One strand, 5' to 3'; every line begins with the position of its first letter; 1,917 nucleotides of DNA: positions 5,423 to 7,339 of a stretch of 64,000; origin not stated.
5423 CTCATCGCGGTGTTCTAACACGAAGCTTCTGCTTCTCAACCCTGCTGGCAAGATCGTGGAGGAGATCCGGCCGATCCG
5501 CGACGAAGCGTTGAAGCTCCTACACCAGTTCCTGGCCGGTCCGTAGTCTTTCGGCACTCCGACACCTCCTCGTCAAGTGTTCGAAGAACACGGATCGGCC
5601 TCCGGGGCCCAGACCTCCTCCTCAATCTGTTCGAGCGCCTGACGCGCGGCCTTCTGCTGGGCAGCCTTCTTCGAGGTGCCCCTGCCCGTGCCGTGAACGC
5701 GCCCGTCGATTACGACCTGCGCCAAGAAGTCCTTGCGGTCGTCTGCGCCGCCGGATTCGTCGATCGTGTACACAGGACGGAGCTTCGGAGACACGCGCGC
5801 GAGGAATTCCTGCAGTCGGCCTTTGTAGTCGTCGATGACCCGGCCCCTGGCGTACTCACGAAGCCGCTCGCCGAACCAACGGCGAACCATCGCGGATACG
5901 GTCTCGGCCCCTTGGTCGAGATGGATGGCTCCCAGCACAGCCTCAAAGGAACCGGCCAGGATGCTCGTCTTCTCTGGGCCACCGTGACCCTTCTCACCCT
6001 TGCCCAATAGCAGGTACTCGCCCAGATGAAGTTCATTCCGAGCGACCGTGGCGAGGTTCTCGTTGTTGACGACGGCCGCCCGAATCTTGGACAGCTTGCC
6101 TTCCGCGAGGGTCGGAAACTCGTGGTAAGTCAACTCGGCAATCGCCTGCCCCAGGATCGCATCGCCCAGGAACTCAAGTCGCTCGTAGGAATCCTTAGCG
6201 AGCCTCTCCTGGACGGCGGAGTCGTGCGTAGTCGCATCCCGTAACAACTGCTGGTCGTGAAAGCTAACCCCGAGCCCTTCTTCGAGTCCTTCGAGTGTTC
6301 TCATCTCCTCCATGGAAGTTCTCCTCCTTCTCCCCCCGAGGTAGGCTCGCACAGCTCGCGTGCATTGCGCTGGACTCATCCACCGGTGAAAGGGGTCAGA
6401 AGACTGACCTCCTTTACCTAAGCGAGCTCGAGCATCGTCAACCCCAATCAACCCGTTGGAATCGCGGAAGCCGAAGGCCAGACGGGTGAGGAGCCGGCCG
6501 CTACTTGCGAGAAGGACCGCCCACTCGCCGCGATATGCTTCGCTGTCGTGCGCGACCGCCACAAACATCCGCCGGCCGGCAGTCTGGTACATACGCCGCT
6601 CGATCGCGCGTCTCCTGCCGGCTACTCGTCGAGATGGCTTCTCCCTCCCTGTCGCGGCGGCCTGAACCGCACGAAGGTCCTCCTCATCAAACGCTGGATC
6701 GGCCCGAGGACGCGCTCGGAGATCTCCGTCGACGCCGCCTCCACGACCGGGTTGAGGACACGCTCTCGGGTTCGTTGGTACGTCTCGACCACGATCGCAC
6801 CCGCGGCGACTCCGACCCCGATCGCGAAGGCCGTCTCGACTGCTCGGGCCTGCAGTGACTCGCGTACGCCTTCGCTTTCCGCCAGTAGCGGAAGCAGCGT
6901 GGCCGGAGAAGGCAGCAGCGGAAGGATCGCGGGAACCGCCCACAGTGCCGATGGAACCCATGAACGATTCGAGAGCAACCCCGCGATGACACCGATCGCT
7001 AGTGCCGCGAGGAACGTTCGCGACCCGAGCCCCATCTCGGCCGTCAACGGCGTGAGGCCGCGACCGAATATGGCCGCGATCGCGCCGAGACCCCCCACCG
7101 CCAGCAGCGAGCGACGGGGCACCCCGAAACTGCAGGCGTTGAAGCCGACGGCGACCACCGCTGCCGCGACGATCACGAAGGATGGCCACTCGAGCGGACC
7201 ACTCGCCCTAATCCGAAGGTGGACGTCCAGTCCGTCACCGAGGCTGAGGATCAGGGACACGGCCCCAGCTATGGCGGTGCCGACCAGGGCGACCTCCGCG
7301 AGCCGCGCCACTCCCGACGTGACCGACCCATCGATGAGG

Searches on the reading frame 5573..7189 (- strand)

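Call 10: search_protein_families(library=pfam, proteins=[window:5573-7189:-])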
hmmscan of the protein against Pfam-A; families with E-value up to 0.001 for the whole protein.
window:5573-7189:- (538 aa): 4 families
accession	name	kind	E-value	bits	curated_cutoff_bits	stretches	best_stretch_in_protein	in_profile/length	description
PF14622.11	Ribonucleas_3_3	-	7.4e-30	104.2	35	1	312-439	1-124/128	Ribonuclease-III-like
PF00636.31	Ribonuclease_3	-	3.8e-22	79.4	27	1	336-427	1-102/102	Ribonuclease III domain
PF00035.32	dsrm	-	1.3e-14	54.9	23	1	455-521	1-65/66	Double-stranded RNA binding motif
PF24995.1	DSRM_2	-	2.7e-05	25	27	1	486-523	41-78/79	dsRNA binding domain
